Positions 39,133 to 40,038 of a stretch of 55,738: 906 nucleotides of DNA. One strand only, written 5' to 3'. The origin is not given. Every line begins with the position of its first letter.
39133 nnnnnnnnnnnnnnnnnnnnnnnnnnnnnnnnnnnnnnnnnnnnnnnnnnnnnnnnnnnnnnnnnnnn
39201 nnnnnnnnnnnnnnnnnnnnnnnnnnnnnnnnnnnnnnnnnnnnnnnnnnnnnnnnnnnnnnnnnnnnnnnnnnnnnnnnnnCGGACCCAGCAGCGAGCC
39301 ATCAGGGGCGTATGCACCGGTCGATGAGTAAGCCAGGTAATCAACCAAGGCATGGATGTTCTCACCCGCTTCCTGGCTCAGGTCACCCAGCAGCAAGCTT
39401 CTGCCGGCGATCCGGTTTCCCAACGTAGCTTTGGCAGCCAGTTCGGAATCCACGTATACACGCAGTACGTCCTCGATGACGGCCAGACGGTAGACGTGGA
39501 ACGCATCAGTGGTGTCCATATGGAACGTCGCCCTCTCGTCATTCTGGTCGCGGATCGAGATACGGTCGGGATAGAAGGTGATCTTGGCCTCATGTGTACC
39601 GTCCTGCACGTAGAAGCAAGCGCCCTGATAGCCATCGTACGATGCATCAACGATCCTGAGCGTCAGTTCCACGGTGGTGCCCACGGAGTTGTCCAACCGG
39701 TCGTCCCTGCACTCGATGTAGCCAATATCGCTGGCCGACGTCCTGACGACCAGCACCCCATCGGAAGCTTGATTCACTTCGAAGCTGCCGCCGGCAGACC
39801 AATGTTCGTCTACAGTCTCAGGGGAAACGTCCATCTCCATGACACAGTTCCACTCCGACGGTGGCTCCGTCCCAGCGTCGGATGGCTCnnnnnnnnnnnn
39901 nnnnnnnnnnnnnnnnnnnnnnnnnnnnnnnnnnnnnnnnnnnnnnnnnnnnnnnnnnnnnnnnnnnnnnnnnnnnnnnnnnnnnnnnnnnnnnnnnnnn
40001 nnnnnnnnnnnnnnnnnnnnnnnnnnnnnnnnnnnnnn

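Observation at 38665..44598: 1977-aa GT-C fused to LamG plus five tandem lectin-like repeats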

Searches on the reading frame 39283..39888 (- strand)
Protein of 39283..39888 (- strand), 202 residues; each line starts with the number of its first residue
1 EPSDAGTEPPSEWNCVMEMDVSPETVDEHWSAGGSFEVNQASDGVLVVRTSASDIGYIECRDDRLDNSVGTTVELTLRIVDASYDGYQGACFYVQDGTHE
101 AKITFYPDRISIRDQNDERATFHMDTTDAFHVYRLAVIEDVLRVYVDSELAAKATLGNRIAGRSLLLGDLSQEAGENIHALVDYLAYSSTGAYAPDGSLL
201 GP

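Call 10: search_protein_families(library=pfam, proteins=[window:39283-39888:-], max_evalue=10)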
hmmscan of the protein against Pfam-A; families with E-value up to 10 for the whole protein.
window:39283-39888:- (202 aa): 0 families

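Call 28: find_homologous_proteins(query=A3, max_evalue=0.001)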
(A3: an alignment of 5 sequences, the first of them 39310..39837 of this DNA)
Query A3 (5 sequences) (176 aa, profile of the alignment): 4 proteins with E <= 0.001 among 2712 candidates.
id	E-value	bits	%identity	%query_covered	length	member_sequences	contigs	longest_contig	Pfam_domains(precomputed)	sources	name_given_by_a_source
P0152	2.4e-63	231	51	99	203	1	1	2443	-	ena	-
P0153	3.4e-62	227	52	93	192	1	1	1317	-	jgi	jgi:hypothetical protein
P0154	9.2e-22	96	38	66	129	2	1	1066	-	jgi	jgi:hypothetical protein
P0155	1.2e-19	89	38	66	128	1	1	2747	-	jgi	-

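Call 30: find_encoding_contigs(protein=P0152, flank=5000)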
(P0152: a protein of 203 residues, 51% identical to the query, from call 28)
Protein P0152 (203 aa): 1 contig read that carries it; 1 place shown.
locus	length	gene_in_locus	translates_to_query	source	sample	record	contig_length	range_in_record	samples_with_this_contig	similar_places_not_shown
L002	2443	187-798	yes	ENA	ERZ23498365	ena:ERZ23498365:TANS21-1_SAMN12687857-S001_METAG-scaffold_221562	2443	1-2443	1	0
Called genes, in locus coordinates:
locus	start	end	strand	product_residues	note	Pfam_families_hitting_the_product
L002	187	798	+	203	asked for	-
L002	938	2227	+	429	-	PF01943:Polysacc_synt (weak)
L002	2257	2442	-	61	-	?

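Call 31: find_encoding_contigs(protein=P0155, flank=5000)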
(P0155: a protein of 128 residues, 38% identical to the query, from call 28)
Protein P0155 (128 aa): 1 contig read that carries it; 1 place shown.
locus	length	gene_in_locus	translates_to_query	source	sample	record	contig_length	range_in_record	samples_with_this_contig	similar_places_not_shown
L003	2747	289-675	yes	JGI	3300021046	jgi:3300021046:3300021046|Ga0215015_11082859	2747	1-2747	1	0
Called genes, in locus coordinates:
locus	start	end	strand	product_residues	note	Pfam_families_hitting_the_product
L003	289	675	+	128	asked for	-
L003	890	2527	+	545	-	PF09852:DUF2079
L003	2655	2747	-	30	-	?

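Call 37: find_homologous_proteins(query=A4, max_evalue=0.01)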
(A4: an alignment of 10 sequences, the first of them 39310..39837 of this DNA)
Query A4 (10 sequences) (176 aa, profile of the alignment): 8 proteins with E <= 0.01 among 7225 candidates.
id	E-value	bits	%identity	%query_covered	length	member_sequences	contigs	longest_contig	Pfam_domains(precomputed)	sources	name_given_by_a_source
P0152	4.5e-79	282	51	99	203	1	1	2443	-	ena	-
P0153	2.0e-78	280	52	93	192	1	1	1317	-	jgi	jgi:hypothetical protein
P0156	1.0e-77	278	49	74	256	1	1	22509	PF13385.14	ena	-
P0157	3.7e-52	195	42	85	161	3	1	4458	PF00722.29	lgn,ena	-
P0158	6.1e-52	194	39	99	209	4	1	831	-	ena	-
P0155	2.6e-44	169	38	66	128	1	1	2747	-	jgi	-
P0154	1.5e-42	163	38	66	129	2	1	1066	-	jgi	jgi:hypothetical protein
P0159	1.2e-4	40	30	70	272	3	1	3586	-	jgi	jgi:hypothetical protein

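Call 41: find_encoding_contigs(protein=P0156, flank=10000)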
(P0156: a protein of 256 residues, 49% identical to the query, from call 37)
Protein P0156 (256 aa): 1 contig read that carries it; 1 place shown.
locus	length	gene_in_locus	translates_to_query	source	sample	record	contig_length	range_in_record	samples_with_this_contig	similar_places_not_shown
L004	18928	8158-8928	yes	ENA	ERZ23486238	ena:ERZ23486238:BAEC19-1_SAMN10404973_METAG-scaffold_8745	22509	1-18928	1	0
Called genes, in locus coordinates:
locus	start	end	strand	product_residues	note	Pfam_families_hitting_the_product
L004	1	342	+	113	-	?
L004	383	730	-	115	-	-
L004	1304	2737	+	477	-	PF02310:B12-binding, PF04055:Radical_SAM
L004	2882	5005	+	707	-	-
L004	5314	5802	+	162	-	-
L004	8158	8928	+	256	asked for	PF13385:Laminin_G_3 (faint)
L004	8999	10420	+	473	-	PF02310:B12-binding, PF04055:Radical_SAM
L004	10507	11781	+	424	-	PF01943:Polysacc_synt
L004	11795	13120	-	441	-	PF01966:HD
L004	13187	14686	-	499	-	PF02310:B12-binding, PF04055:Radical_SAM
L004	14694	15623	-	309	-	PF02779:Transket_pyr, PF02780:Transketolase_C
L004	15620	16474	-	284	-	PF13292:DXP_synthase_N (faint), PF00456:Transketolase_N, PF00676:E1_dh, PF09364:XFP_N (weak)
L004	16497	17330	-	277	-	PF13641:Glyco_tranf_2_3 (weak), PF00535:Glycos_transf_2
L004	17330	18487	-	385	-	PF00266:Aminotran_5 (weak), PF01041:DegT_DnrJ_EryC1, PF01212:Beta_elim_lyase (weak)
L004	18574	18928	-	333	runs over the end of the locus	PF01073:3Beta_HSD, PF01370:Epimerase, PF02719:Polysacc_synt_2 (weak), PF04321:RmlD_sub_bind, PF05368:NmrA (faint), PF07993:NAD_binding_4 (faint), PF16363:GDP_Man_Dehyd, PF13460:NAD_binding_10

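Call 42: find_encoding_contigs(protein=P0157, flank=5000)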
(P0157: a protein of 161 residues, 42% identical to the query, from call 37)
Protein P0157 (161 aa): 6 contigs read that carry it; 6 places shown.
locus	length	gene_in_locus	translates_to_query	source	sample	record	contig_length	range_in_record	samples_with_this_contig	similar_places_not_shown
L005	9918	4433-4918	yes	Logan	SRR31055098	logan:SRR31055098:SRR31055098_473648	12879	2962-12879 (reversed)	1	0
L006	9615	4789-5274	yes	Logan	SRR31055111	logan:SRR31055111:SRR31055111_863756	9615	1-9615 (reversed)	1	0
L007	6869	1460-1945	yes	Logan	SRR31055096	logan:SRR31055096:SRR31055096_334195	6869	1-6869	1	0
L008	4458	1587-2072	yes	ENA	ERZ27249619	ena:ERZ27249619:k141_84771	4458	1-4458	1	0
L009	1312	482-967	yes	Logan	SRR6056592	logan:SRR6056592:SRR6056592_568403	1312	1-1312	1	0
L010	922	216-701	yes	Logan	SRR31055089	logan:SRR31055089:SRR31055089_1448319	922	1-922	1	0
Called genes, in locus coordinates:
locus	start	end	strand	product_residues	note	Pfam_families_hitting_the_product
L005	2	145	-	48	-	?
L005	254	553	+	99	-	-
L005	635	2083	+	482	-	PF02310:B12-binding, PF04055:Radical_SAM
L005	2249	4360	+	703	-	-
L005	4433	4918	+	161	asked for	PF00722:Glyco_hydro_16 (faint)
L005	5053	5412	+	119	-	PF01041:DegT_DnrJ_EryC1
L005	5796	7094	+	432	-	PF01547:SBP_bac_1, PF13416:SBP_bac_8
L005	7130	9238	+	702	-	-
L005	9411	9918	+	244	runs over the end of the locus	PF01943:Polysacc_synt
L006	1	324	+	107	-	?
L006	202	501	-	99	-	-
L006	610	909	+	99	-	-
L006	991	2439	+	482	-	PF02310:B12-binding, PF04055:Radical_SAM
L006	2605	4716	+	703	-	-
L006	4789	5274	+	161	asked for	PF00722:Glyco_hydro_16 (faint)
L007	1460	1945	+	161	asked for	PF00722:Glyco_hydro_16 (faint)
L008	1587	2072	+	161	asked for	PF00722:Glyco_hydro_16 (faint)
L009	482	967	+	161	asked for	PF00722:Glyco_hydro_16 (faint)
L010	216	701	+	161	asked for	PF00722:Glyco_hydro_16 (faint)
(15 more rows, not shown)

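Call 49: search_protein_families(library=pfam, proteins=[L004:5021-6640:+, L004:2882-5005:+, L005:2249-4360:+, L005:7130-9238:+, L003:890-2527:+], max_evalue=1)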
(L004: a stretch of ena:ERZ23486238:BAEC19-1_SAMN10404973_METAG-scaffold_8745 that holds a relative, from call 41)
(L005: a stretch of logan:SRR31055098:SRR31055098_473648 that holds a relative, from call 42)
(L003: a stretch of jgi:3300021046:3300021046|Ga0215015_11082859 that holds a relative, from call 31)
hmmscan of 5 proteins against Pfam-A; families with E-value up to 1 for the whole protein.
L004:5021-6640:+ (540 aa): 0 families

L004:2882-5005:+ (707 aa): 0 families

L005:2249-4360:+ (703 aa): 0 families

L005:7130-9238:+ (702 aa): 0 families

L003:890-2527:+ (545 aa): 1 family
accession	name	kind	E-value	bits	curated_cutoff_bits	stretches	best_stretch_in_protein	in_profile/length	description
PF09852.15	DUF2079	-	1.4e-36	127.1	28.2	1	75-529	10-459/459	Predicted membrane protein (DUF2079)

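Call 51: find_related_loci(query=A4, collection=genome_contigs, flank=10000)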
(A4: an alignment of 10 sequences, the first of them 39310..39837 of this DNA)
Query A4 (176 aa) in genome_contigs; peptide patterns used: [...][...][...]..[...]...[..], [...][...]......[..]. (x = any residue, [..] = any of these).
58 stretches matched a pattern; 4 encode a relative of the query (tblastn E <= 1e-3); 4 distinct loci.
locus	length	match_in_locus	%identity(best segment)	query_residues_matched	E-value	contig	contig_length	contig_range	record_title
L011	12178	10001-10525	42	2-175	7e-43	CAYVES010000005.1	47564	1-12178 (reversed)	MAG TPA_asm: uncultured Dehalococcoidia bacterium isolate SRP214966_co5_396 genome assembly, contig: NODE_387_length_475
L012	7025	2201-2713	34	4-174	2e-20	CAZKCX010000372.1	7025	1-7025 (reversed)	MAG TPA_asm: uncultured Planctomycetales bacterium isolate SRP141376_co2_370 genome assembly, contig: NODE_18724_length_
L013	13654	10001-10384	36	3-132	6e-19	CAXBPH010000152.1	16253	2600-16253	MAG TPA_asm: uncultured bacterium isolate ERR2762188_binner12_Refined_16 genome assembly, contig: ERZ3421808.5501, whole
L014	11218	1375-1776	33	1-133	7e-15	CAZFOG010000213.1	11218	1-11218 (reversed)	MAG TPA_asm: uncultured Nitrospiraceae bacterium isolate SRP192927_co6_479 genome assembly, contig: NODE_14670_length_11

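Call 61: search_protein_families(library=pfam, proteins=[L011:134-1285:+, L011:1307-2311:+, L011:2332-3381:+, L011:3356-4126:+, L011:4140-7391:+, L011:7388-10537:+, L011:10601-12013:+], max_evalue=0.01)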
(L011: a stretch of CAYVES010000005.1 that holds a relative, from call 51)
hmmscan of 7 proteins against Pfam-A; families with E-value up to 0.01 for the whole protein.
L011:134-1285:+ (383 aa): 6 families
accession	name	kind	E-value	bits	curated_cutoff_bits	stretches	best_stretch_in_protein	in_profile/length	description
PF01266.30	DAO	-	5.6e-61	207.4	27.9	1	13-373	2-350/353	FAD dependent oxidoreductase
PF13450.12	NAD_binding_8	-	7.7e-07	29.7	21.9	1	15-54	1-40/68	NAD(P)-binding Rossmann-like domain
PF00890.30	FAD_binding_2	-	5.9e-06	26.2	20.4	1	15-220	4-211/414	FAD binding domain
PF03486.20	HI0933_like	-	2.3e-05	24.4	50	1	13-46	3-36/244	HI0933-like protein Rossmann domain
PF07992.20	Pyr_redox_2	-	0.0039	17.1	26.1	0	11-46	143-178/291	Pyridine nucleotide-disulphide oxidoreductase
PF02254.24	TrkA_N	-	0.006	17.3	23.8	0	13-58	1-46/116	TrkA-N domain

L011:1307-2311:+ (334 aa): 3 families
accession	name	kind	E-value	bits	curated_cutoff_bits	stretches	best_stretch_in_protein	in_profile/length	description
PF00676.26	E1_dh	-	5.4e-79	265.7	22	1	27-324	2-297/300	Dehydrogenase E1 component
PF02775.26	TPP_enzyme_C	-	3.1e-05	24.2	21.9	1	123-193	24-88/151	Thiamine pyrophosphate enzyme, C-terminal TPP binding domain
PF13292.11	DXP_synthase_N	-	3.5e-05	23.6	21.2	1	130-192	114-176/274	1-deoxy-D-xylulose-5-phosphate synthase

L011:2332-3381:+ (349 aa): 2 families
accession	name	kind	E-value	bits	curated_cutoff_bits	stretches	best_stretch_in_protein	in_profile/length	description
PF02780.25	Transketolase_C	-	4.1e-35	120.8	25.9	1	193-315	1-124/124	Transketolase, C-terminal domain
PF02779.29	Transket_pyr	-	3.7e-30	105.3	27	1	4-177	3-172/174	Transketolase, pyrimidine binding domain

L011:3356-4126:+ (256 aa): 2 families
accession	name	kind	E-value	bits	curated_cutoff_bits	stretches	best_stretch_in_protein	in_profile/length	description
PF00535.33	Glycos_transf_2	-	8.3e-23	81.6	23.3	1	19-148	1-129/168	Glycosyl transferase family 2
PF13641.12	Glyco_tranf_2_3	-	6e-07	30.2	27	1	16-109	1-96/230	Glycosyltransferase like family 2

L011:4140-7391:+ (1083 aa): 1 family
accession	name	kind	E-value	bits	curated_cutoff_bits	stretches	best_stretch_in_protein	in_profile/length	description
PF09586.16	YfhO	-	3.5e-11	42.7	28.5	1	962-1041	754-834/835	Bacterial membrane protein YfhO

L011:7388-10537:+ (1049 aa): 3 families
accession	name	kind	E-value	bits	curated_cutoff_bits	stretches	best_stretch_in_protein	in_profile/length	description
PF21027.3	Sde0182_C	-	2.4e-08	34.9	27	0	797-831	7-37/83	Cellulose-binding protein Sde0182, C-terminal domain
PF05593.20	RHS_repeat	-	0.002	19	22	0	704-718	8-22/38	RHS Repeat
PF18911.6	PKD_4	-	0.0054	17.2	27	0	682-718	3-39/85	PKD domain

L011:10601-12013:+ (470 aa): 2 families
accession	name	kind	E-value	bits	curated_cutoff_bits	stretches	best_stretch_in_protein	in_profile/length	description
PF04055.27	Radical_SAM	-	4.3e-22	79.5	29.5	1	203-364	3-166/166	Radical SAM superfamily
PF02310.24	B12-binding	-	3.7e-19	69.2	32.1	1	22-138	6-120/121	B12 binding domain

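Call 66: predict_structure(alignment_id=A6)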
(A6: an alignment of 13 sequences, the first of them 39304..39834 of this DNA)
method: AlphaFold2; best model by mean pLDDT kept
length: 177 residues; sequences in the alignment: 13
mean_pLDDT: 91.4   pTM: 0.86
mean pLDDT of the five models: 91.4, 90.9, 90.1, 88.0, 87.1
residues with pLDDT >= 90: 147; 70-90: 20; 50-70: 3; < 50: 7
segments of 3 or more residues with pLDDT < 50: 1-7
pLDDT, mean of each block of 10 residues (from residue 1): 49 89 89 92 92 96 93 93 96 96 98 97 97 96 94 91 94 92
secondary structure, 60 per line:
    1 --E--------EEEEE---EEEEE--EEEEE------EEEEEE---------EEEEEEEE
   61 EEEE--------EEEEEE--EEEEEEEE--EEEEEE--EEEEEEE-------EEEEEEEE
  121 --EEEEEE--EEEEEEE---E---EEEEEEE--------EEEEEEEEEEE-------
elements in order: E12-16 E20-24 E27-31 E38-43 E53-64 E73-78 E81-88 E91-96 E99-105 E113-120 E123-128 E131-137 E145-151 E160-170

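Call 68: fold_search(model_id=the predicted structure, library=pdb)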
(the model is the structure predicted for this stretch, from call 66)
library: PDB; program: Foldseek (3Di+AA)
matches with E <= 10: 1671; with E <= 0.001: 404
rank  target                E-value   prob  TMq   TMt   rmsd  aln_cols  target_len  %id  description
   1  3v0a_B                2.0e-07  1.00  0.62  0.12   4.8       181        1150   13  2.7 angstrom crystal structure of BoNT/Ai in complex with NTNHA (released 2012-03-14)
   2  2w68_B                3.1e-07  1.00  0.67  0.62   4.4       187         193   10  ENHANCING THE RECEPTOR AFFINITY OF THE SIALIC ACID-BINDING DOMAIN OF VIBRIO CHOLERAE SIALIDASE THROUGH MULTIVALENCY (released 2008-12-30)
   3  2a71_A                3.2e-07  1.00  0.62  0.53   5.2       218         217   15  Crystal structure of Emp47p carbohydrate recognition domain (CRD), orthorhombic crystal form (released 2006-01-31)
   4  2a71_D                5.5e-07  1.00  0.63  0.53   4.9       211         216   16  Crystal structure of Emp47p carbohydrate recognition domain (CRD), orthorhombic crystal form (released 2006-01-31)
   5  3rsj_A                6.8e-07  1.00  0.61  0.30   5.1       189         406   11  Structure of HCRF in complex with Ganglioside GD1a (released 2011-08-17)
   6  2a6w_B                7.2e-07  1.00  0.62  0.52   5.1       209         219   10  Crystal structure of Emp46p carbohydrate recognition domain (CRD), metal-free form (released 2006-01-31)
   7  2w68_A                7.6e-07  1.00  0.69  0.63   3.5       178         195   11  ENHANCING THE RECEPTOR AFFINITY OF THE SIALIC ACID-BINDING DOMAIN OF VIBRIO CHOLERAE SIALIDASE THROUGH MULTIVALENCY (released 2008-12-30)
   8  9ea9_B                8.5e-07  1.00  0.60  0.11   4.9       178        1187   13  Crystal structure of BoNT/A-NTNH-HA70 -VHH_F12-VHH_H7-Fab_NTNH complex (released 2025-09-17)
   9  5hp6                  9.9e-07  1.00  0.57  0.15   7.2       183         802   15  Structure of AbnA, a GH43 extracellular arabinanase from Geobacillus stearothermophilus (a new conformational state) (released 2017-02-01)
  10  9arl_B                1.1e-06  1.00  0.59  0.12   5.1       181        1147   13  CryoEM structure of BoNT-NTNH-OrfX2 complex from Clostridium botulinum strain A1-ST7B, major class (released 2025-01-22)
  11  2a71_B                1.2e-06  1.00  0.62  0.52   5.2       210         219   16  Crystal structure of Emp47p carbohydrate recognition domain (CRD), orthorhombic crystal form (released 2006-01-31)
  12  2w68_C                1.2e-06  1.00  0.67  0.62   3.7       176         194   11  ENHANCING THE RECEPTOR AFFINITY OF THE SIALIC ACID-BINDING DOMAIN OF VIBRIO CHOLERAE SIALIDASE THROUGH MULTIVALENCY (released 2008-12-30)
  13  2a6y                  1.2e-06  1.00  0.63  0.51   5.1       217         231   15  Crystal structure of Emp47p carbohydrate recognition domain (CRD), tetragonal crystal form (released 2006-01-31)
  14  5zqi                  1.5e-06  1.00  0.62  0.52   5.7       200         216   10  Alginate lyase AlgAT5 from Polysaccharide Lyase family 7 (released 2019-04-24)
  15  7w18_A                1.6e-06  1.00  0.58  0.49   5.6       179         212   11  Complex structure of alginate lyase PyAly with M5 (released 2022-08-17)
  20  1byh_A                2.3e-06  1.00  0.66  0.55   4.9       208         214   18  MOLECULAR AND ACTIVE-SITE STRUCTURE OF A BACILLUS (1-3,1-4)-BETA-GLUCANASE (released 1993-10-31)
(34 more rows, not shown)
